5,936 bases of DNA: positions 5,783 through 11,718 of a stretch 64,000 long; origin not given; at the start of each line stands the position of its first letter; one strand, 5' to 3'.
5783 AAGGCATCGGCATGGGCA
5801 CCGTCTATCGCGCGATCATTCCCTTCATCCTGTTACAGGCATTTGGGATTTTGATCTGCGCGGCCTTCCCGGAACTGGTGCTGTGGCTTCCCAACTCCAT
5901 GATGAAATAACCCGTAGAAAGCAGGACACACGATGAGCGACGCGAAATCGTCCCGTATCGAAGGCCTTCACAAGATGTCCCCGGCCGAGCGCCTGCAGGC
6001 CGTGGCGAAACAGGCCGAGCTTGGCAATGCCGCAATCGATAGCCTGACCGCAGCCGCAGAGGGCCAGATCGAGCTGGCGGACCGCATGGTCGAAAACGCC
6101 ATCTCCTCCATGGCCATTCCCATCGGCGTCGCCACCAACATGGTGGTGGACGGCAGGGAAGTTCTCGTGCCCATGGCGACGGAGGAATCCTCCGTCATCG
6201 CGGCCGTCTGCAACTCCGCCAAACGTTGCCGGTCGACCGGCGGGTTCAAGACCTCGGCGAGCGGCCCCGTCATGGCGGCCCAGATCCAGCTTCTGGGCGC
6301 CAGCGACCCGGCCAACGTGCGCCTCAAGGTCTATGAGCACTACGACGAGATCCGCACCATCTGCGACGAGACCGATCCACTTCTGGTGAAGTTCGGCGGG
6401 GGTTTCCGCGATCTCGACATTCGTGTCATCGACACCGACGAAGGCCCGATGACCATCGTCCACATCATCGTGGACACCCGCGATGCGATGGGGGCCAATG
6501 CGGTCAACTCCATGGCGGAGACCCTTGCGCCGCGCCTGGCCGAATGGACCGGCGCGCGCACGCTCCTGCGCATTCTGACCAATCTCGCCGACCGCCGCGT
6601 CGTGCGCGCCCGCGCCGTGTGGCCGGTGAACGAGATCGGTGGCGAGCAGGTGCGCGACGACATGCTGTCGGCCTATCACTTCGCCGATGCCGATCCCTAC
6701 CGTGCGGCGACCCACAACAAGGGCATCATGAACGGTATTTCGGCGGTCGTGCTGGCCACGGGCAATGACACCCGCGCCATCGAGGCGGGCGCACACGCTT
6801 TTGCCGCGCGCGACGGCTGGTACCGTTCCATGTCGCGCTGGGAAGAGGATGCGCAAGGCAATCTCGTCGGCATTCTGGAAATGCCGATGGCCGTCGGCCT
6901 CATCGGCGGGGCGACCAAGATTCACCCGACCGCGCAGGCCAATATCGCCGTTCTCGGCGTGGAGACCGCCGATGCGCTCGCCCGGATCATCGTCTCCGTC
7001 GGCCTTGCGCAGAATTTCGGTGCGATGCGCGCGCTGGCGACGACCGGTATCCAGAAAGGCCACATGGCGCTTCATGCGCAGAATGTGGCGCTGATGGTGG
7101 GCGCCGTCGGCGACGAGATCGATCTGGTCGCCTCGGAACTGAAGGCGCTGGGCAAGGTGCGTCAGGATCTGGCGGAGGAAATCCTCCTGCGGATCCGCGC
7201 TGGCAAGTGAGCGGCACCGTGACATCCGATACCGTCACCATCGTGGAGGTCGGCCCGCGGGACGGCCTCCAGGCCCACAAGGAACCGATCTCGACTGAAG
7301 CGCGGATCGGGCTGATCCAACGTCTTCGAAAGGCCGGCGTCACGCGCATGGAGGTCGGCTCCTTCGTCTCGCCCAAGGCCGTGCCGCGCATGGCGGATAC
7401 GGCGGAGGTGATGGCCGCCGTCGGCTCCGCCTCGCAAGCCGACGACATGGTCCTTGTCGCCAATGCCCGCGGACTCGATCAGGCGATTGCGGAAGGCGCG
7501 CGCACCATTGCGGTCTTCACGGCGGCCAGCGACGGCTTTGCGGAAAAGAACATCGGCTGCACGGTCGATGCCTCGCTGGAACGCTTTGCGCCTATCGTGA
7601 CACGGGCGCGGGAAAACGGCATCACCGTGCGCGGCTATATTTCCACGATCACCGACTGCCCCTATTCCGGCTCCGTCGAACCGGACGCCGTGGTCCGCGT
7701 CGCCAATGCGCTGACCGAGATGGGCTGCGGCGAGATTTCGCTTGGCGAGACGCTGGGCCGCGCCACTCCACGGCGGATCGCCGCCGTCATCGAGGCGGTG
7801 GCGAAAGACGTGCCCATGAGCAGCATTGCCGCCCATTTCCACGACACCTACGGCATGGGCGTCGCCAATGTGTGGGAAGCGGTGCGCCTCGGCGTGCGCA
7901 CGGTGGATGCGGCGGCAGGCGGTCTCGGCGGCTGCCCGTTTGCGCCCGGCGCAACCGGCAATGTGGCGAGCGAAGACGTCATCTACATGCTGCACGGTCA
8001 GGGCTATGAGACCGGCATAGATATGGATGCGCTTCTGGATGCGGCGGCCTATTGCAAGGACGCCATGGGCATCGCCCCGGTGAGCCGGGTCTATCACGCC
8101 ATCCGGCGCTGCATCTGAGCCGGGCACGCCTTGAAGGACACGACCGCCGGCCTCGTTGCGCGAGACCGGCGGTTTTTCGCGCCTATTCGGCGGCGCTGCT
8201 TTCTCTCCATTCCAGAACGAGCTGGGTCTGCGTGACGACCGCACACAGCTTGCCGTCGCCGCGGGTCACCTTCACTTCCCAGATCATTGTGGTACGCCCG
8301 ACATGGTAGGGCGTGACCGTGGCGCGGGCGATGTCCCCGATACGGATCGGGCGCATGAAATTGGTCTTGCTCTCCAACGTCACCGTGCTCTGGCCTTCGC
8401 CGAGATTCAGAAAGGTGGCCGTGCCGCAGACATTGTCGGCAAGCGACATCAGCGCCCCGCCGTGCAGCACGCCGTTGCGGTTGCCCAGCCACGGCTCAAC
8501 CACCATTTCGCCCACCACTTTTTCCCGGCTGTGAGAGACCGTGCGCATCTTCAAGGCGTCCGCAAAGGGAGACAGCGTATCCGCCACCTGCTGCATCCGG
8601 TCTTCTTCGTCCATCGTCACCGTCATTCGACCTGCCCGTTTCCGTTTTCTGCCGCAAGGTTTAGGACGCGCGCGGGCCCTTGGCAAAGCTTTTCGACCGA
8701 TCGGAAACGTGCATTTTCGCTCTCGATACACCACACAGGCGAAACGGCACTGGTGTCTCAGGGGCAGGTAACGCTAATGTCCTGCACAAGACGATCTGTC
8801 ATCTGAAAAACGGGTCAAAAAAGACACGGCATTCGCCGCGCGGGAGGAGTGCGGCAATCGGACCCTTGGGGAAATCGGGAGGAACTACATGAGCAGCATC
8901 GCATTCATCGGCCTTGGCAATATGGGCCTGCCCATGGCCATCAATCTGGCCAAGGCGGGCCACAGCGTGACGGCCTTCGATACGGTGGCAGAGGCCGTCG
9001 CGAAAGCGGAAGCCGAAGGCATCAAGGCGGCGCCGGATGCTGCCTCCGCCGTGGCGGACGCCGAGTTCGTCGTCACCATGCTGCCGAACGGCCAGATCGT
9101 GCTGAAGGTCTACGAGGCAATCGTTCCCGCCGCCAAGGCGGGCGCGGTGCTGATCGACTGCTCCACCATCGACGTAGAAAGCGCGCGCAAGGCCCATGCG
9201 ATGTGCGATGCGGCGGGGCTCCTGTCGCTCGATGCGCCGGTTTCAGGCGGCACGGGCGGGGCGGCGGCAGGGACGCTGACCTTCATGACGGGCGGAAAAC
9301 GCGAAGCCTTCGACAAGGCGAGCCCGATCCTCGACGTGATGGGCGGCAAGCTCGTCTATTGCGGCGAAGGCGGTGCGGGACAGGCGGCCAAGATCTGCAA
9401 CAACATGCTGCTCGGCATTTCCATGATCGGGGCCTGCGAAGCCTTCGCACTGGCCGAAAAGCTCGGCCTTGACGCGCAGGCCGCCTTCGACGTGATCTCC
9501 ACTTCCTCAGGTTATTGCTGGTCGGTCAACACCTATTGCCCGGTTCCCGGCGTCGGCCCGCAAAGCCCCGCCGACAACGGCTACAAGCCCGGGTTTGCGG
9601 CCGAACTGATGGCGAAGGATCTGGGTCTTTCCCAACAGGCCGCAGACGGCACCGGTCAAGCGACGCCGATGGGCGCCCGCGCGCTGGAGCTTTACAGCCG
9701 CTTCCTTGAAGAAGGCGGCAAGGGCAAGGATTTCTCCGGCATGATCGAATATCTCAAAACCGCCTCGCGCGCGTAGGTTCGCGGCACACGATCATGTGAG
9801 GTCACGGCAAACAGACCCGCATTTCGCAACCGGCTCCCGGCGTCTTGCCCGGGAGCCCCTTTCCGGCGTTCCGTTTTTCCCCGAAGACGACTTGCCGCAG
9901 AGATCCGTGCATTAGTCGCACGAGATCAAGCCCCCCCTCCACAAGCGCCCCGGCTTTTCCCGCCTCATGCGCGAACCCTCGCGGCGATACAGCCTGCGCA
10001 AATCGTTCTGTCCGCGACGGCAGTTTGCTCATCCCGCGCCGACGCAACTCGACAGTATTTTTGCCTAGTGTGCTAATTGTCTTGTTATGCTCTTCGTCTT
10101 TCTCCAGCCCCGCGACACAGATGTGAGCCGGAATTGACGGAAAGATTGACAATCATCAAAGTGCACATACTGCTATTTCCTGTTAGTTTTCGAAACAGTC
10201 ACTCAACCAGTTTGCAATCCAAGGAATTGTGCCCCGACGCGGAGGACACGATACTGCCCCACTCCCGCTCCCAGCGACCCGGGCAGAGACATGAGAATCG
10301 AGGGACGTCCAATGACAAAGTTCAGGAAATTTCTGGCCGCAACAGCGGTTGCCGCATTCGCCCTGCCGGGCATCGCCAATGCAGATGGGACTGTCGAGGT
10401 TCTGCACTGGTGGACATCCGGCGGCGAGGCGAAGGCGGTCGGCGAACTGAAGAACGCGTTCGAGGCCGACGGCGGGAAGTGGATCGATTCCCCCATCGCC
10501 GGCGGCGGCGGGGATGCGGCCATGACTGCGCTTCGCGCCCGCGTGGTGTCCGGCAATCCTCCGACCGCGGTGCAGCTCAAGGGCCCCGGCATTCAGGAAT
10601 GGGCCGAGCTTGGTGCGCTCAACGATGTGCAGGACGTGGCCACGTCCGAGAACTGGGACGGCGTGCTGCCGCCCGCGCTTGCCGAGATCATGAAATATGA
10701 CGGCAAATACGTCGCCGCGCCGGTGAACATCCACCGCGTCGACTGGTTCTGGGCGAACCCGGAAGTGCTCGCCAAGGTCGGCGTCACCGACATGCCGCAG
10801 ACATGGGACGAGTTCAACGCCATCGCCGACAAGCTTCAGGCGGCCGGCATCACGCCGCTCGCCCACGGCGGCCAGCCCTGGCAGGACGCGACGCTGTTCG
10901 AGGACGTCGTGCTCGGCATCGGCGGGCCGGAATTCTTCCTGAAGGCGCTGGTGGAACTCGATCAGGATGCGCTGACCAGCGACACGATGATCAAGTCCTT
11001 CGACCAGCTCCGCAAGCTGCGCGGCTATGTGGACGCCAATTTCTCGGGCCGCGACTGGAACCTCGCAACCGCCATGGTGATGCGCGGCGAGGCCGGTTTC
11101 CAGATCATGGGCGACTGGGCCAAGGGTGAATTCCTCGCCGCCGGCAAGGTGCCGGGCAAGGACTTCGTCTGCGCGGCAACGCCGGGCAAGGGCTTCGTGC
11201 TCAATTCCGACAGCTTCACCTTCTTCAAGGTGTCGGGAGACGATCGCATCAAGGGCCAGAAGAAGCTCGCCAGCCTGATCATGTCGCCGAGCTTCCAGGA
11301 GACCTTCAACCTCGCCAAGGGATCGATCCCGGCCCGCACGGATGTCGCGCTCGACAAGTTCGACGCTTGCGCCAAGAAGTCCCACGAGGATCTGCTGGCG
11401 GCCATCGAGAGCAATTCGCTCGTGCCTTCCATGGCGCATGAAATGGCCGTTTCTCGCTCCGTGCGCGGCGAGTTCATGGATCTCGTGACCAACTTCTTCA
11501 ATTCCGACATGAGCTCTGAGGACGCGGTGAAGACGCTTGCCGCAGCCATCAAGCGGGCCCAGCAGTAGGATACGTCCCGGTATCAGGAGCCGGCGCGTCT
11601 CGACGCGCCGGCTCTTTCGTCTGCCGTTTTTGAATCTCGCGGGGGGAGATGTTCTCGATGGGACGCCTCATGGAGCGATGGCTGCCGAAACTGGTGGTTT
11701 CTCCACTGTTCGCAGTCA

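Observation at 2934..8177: TRAP transporter in one operon with mvaA-mvaB: candidate mevalonate uptake and catabolism system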

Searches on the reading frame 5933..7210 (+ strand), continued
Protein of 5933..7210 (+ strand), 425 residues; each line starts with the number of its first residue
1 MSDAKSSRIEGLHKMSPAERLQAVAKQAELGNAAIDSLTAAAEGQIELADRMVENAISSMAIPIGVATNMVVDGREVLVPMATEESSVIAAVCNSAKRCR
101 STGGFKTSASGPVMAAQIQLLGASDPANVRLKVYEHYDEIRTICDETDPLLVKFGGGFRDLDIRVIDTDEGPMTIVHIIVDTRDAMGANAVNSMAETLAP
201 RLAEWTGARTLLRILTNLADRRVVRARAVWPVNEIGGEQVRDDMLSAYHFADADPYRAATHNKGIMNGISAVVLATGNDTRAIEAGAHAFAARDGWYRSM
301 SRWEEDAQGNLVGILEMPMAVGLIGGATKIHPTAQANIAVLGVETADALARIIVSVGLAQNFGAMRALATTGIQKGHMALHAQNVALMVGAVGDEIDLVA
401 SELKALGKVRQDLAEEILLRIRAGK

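Call 77: search_protein_families(library=pfam, max_evalue=0.000001, proteins=[L017:6204-7004:+, L017:8434-10413:+, L017:10449-11168:+, L004:6240-6959:+, L004:11136-11828:+, L077:10266-11288:+, L014:9473-10957:+, L053:4181-4900:+, L030:8814-9968:+, L006:9860-11320:+])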
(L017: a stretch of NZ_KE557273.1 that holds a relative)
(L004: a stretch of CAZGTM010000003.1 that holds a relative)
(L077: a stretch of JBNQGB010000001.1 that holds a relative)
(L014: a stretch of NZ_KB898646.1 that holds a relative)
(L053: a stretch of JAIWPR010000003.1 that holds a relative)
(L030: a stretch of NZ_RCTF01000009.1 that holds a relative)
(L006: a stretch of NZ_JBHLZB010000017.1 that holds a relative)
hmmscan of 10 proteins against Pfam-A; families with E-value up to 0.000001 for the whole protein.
L017:6204-7004:+ (266 aa): 3 families
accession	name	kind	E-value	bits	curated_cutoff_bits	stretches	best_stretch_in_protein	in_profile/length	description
PF00106.31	adh_short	-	1.1e-32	113.6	26.6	1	11-148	2-140/195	short chain dehydrogenase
PF13561.12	adh_short_C2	-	2.5e-25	89.9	27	1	19-147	6-133/236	Enoyl-(Acyl carrier protein) reductase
PF08659.16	KR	-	9.1e-11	42.4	22.6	1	12-154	3-146/180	KR domain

L017:8434-10413:+ (659 aa): 2 families
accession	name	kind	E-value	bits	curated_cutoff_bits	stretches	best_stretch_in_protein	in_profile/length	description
PF08548.17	Peptidase_M10_C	-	2.6e-09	37.6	20.7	1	531-658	94-192/193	Peptidase M10 serralysin C terminal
PF00353.25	HemolysinCabind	-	8.8e-08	32.4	23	0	522-552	1-31/36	RTX calcium-binding nonapeptide repeat (4 copies)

L017:10449-11168:+ (239 aa): 0 families

L004:6240-6959:+ (239 aa): 1 family
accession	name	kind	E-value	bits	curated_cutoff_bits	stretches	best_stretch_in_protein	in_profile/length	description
PF07947.19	YhhN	-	3e-40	138.3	25.6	1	46-223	4-182/182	YhhN family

L004:11136-11828:+ (230 aa): 1 family
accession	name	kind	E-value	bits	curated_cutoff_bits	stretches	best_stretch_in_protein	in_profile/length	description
PF04290.18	DctQ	-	2.9e-10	40.6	28.3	1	46-181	1-121/132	Tripartite ATP-independent periplasmic transporters, DctQ component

L077:10266-11288:+ (340 aa): 2 families
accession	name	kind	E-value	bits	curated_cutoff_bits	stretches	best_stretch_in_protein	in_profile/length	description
PF08450.18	SGL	-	9.4e-29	101.2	26.3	1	67-289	3-225/246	SMP-30/Gluconolactonase/LRE-like region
PF03088.22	Str_synth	-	6.8e-09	36.2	25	0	173-225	31-83/89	Strictosidine synthase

L014:9473-10957:+ (494 aa): 2 families
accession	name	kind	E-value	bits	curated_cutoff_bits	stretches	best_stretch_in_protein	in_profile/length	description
PF03553.21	Na_H_antiporter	-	1e-58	199.4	23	1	205-488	8-303/303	Na+/H+ antiporter family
PF13726.12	Na_H_antiport_2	-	4.1e-23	81.8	29.8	1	51-135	1-85/87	Na+-H+ antiporter family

L053:4181-4900:+ (239 aa): 3 families
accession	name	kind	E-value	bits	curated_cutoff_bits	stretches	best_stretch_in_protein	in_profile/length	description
PF13412.12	HTH_24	-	1e-17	63.9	21.9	1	83-130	1-48/48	Winged helix-turn-helix DNA-binding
PF13404.12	HTH_AsnC-type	-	4.6e-15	55.6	27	1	83-124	1-42/42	AsnC-type helix-turn-helix domain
PF01037.27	AsnC_trans_reg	-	1.1e-10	41.7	25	1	157-223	9-73/73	Lrp/AsnC ligand binding domain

L030:8814-9968:+ (384 aa): 0 families

L006:9860-11320:+ (486 aa): 3 families
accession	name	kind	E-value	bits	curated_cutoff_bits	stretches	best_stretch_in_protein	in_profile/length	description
PF00359.27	PTS_EIIA_2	-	4.9e-29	101.6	27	1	60-196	2-141/144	Phosphoenolpyruvate-dependent sugar phosphotransferase system, EIIA 2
PF00381.24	PTS-HPr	-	1.2e-22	80.1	23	1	222-299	4-80/81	PTS HPr component phosphorylation site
PF05524.18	PEP-utilisers_N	-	7e-22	78.3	24.4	1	333-449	2-119/121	PEP-utilising enzyme, N-terminal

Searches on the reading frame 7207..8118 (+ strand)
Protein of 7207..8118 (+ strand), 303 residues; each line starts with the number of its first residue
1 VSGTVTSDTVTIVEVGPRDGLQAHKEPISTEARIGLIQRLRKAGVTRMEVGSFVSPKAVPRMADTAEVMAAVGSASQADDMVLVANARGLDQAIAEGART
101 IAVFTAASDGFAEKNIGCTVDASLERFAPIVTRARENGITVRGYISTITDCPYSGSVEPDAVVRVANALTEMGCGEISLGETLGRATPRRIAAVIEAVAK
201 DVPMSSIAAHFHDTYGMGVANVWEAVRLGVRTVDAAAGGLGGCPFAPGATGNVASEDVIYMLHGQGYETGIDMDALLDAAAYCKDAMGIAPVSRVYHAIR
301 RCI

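Call 5: search_protein_families(library=pfam, proteins=[window:7207-8118:+])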
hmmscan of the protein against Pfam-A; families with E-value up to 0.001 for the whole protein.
window:7207-8118:+ (303 aa): 1 family
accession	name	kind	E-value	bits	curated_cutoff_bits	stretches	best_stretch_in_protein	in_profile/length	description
PF00682.25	HMGL-like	-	7.1e-51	173.5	29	1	10-280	2-257/260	HMGL-like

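Call 6: search_protein_families(library=ncbifam, proteins=[window:7207-8118:+])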
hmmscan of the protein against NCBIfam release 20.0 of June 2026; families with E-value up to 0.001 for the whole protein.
window:7207-8118:+ (303 aa): 27 families (the best 25 are shown)
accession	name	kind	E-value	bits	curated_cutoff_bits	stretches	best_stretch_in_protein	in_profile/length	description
NF004283.0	PRK05692.1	subfamily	1.1e-113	379.4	246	1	7-300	4-297/300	hydroxymethylglutaryl-CoA lyase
NF002085.0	PRK00915.1-2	subfamily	7.7e-23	81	517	1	7-289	11-277/504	2-isopropylmalate synthase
TIGR02146.1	LysS_fung_arch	equivalog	1.8e-22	80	413.55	1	17-241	6-220/344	homocitrate synthase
TIGR00973.1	leuA_bact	equivalog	1.7e-21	76.3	598.7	1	10-265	2-248/494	2-isopropylmalate synthase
TIGR02090.1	LEU1_arch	subfamily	5.1e-20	71.9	484.75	1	10-287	1-262/363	isopropylmalate/citramalate/homocitrate synthases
TIGR02660.1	nifV_homocitr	equivalog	3.3e-19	69.4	462.9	1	10-288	2-264/365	homocitrate synthase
NF002086.0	PRK00915.1-3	equivalog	2.9e-18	65.6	532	1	7-289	4-281/516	2-isopropylmalate synthase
NF006049.0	PRK08195.1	subfamily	4.6e-18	65.3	229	1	7-284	5-267/344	4-hyroxy-2-oxovalerate/4-hydroxy-2-oxopentanoic acid aldolase,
NF041069.1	IPMS_Sufob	equivalog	4.8e-18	65.6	600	1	12-289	3-266/371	isopropylmalate synthase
NF002084.0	PRK00915.1-1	equivalog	1.5e-17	63.4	748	1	7-263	2-249/523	2-isopropylmalate synthase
NF042433.1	CitmalDyn_Leptosp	equivalog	1.3e-16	60.2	950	1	7-278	5-270/514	(R)-citramalate synthase CimA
TIGR03217.1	4OH_2_O_val_ald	equivalog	4.2e-16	59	286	1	9-282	2-260/334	4-hydroxy-2-oxovalerate aldolase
NF002087.0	PRK00915.1-4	equivalog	8.3e-16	57.6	729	1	6-277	3-269/516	2-isopropylmalate synthase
NF006761.0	PRK09282.1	domain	1e-14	54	402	1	131-285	129-272/591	pyruvate carboxylase subunit B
NF002088.0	PRK00915.1-5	equivalog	1.1e-12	47.3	697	1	10-263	4-248/514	2-isopropylmalate synthase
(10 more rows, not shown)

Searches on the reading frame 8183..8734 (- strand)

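Call 5: search_protein_families(library=pfam, proteins=[window:8183-8734:-])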
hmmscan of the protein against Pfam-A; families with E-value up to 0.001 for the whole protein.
window:8183-8734:- (183 aa): 4 families
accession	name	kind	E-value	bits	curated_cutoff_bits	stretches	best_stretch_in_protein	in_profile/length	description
PF03061.28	4HBT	-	8.5e-21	74.5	20.6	1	87-165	1-79/79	Thioesterase superfamily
PF13622.12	4HBT_3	-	3.3e-07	30.9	24.3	1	84-169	6-80/83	Acyl-CoA thioesterase N-terminal domain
PF14539.12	DUF4442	-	1.7e-05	25.5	25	1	48-170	6-129/132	Domain of unknown function (DUF4442)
PF13279.12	4HBT_2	-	8.9e-05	23.4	25.5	1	114-174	43-104/122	Thioesterase-like superfamily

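Call 6: search_protein_families(library=ncbifam, proteins=[window:8183-8734:-])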
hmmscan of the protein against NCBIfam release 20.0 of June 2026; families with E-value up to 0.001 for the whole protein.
window:8183-8734:- (183 aa): 6 families
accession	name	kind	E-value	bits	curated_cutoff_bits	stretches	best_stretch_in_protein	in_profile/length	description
TIGR00369.1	unchar_dom_1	domain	7.9e-22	77.5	36.6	1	57-171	2-115/117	hotdog fold thioesterase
NF047425.1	MenI_Listeria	exception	1e-13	51.1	185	1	57-171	3-116/122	1,4-dihydroxy-2-naphthoyl-CoA hydrolase MenI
TIGR02286.1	PaaD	equivalog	1.1e-12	48.1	118.9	1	60-169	3-109/114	hydroxyphenylacetyl-CoA thioesterase PaaI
NF007607.0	PRK10254.1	equivalog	7e-12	45.6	237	1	74-172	37-134/137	proofreading thioesterase EntH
NF007631.0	PRK10293.1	equivalog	3.7e-10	39.6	226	1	77-170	40-132/136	1,4-dihydroxy-2-naphthoyl-CoA hydrolase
NF008675.0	PRK11688.1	equivalog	0.00052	19.9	107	1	42-125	7-95/156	thioesterase family protein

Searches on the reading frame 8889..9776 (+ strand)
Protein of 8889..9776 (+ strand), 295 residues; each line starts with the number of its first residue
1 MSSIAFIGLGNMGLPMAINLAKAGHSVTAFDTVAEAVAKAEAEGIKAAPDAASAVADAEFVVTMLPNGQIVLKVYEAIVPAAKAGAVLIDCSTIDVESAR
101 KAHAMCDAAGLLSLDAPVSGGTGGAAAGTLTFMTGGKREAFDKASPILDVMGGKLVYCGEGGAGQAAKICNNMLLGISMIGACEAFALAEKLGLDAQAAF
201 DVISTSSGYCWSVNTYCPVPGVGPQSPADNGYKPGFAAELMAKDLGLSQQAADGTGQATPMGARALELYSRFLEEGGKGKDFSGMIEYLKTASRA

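Call 5: search_protein_families(library=pfam, proteins=[window:8889-9776:+])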
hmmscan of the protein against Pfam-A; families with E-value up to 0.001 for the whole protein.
window:8889-9776:+ (295 aa): 11 families
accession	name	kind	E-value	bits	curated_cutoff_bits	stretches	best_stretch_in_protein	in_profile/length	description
PF03446.21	NAD_binding_2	-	3.6e-50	170.5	21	1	3-159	1-161/161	NAD binding domain of 6-phosphogluconate dehydrogenase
PF14833.11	NAD_binding_11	-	2.4e-34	118.6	30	1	162-289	1-122/122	NAD-binding of NADP-dependent 3-hydroxyisobutyrate dehydrogenase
PF03807.23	F420_oxidored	-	3.2e-09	37.7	21.6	1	4-92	2-92/94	NADP oxidoreductase coenzyme F420-dependent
PF03721.20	UDPG_MGDP_dh_N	-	2.5e-07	30.9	27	1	3-45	2-44/187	UDP-glucose/GDP-mannose dehydrogenase family, NAD binding domain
PF07991.19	KARI_N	-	5.7e-06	26.5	20.6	1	3-90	6-93/165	Acetohydroxy acid isomeroreductase, NADPH-binding domain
PF22616.2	HMD_N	-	6.2e-05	23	27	1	38-97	122-181/239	HMD N-terminal domain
PF02153.23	PDH_N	-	0.00014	21.8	26.5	1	19-127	4-115/154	Prephenate dehydrogenase, nucleotide-binding domain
PF02558.23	ApbA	-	0.00021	21.4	22.2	0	4-46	1-42/150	Ketopantoate reductase PanE/ApbA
PF02737.24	3HCDH_N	-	0.00022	21.7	22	1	4-46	2-44/180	3-hydroxyacyl-CoA dehydrogenase, NAD binding domain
PF02826.25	2-Hacid_dh_C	-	0.00024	21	25.1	1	3-91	38-126/178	D-isomer specific 2-hydroxyacid dehydrogenase, NAD binding domain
PF01210.29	NAD_Gly3P_dh_N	-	0.00028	21.3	23.1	0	4-91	2-102/158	NAD-dependent glycerol-3-phosphate dehydrogenase N-terminus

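Call 6: search_protein_families(library=ncbifam, proteins=[window:8889-9776:+])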
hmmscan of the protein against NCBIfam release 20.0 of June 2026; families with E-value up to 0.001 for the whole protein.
window:8889-9776:+ (295 aa): 24 families
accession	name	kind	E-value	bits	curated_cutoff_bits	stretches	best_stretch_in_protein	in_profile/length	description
TIGR01692.1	HIBADH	equivalog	2.1e-122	408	291.6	1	6-290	1-288/288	3-hydroxyisobutyrate dehydrogenase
TIGR01505.1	tartro_sem_red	equivalog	1.2e-55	188.8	340.75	1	4-291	2-285/291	2-hydroxy-3-oxopropionate reductase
NF008592.0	PRK11559.1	equivalog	6.6e-55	186.5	397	1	3-290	4-287/296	2-hydroxy-3-oxopropionate reductase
NF012005.0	PRK15461.1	equivalog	1.7e-51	175.2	348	1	1-291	1-288/298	sulfolactaldehyde 3-reductase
NF043037.1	ThreonDh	equivalog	6.9e-51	173.4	350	1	3-289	4-287/297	L-threonate dehydrogenase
NF011633.0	PRK15059.1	equivalog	1.1e-34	119.9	451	1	4-290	3-284/292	2-hydroxy-3-oxopropionate reductase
NF007161.0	PRK09599.1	subfamily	8.6e-26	90.9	271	1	4-191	3-196/302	NADP-dependent phosphogluconate dehydrogenase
TIGR00872.1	gnd_rel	equivalog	5.8e-22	78.3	297.2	1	4-192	3-195/299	phosphogluconate dehydrogenase (NAD(+)-dependent, decarboxylating)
NF006765.0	PRK09287.1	equivalog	6.9e-17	61.5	413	1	3-202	5-218/476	NADP-dependent phosphogluconate dehydrogenase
TIGR00873.1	gnd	equivalog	9.5e-16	57.6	426.7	1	4-202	2-214/467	decarboxylating NADP(+)-dependent phosphogluconate dehydrogenase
TIGR03026.1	NDP-sugDHase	subfamily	1.1e-08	34.3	189.8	1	3-43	2-42/413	nucleotide sugar dehydrogenase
NF042925.1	FHMPC_DH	equivalog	6.2e-08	32.3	500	1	3-42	2-41/304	5-formyl-3-hydroxy-2-methylpyridine 4-carboxylate 5-dehydrogenase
NF009208.0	PRK12557.1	subfamily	8.6e-06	24.9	258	1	13-94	32-118/342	H(2)-dependent methylenetetrahydromethanopterin dehydrogenase-related protein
NF040825.1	UDPMaNacDH_Arch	equivalog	1.1e-05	24.5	750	1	3-41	2-40/418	UDP-N-acetyl-D-mannosamine dehydrogenase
NF004017.0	PRK05479.1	equivalog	1.2e-05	24.2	336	1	3-89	19-105/337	ketol-acid reductoisomerase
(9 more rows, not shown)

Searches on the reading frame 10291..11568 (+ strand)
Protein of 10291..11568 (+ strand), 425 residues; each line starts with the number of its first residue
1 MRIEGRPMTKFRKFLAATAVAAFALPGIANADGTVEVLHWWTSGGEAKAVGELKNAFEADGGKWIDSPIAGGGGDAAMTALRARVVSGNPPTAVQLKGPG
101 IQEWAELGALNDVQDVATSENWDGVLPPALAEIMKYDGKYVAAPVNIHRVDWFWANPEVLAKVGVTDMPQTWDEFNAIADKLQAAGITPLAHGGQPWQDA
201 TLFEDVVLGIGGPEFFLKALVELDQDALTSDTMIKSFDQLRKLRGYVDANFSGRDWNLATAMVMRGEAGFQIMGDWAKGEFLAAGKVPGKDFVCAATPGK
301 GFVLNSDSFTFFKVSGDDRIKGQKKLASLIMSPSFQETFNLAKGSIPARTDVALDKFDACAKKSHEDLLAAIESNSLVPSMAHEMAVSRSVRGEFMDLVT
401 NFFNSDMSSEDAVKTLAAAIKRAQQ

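Call 56: search_protein_families(library=pfam, max_evalue=1e-8, proteins=[window:10291-11568:+])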
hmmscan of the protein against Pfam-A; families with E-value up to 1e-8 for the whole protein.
window:10291-11568:+ (425 aa): 2 families
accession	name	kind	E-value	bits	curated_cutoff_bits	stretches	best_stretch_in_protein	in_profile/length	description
PF01547.30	SBP_bac_1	-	1.3e-26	94.8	26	1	68-309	27-281/307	Bacterial extracellular solute-binding protein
PF13416.11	SBP_bac_8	-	5.5e-22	79.3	27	1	55-356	4-269/279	Bacterial extracellular solute-binding protein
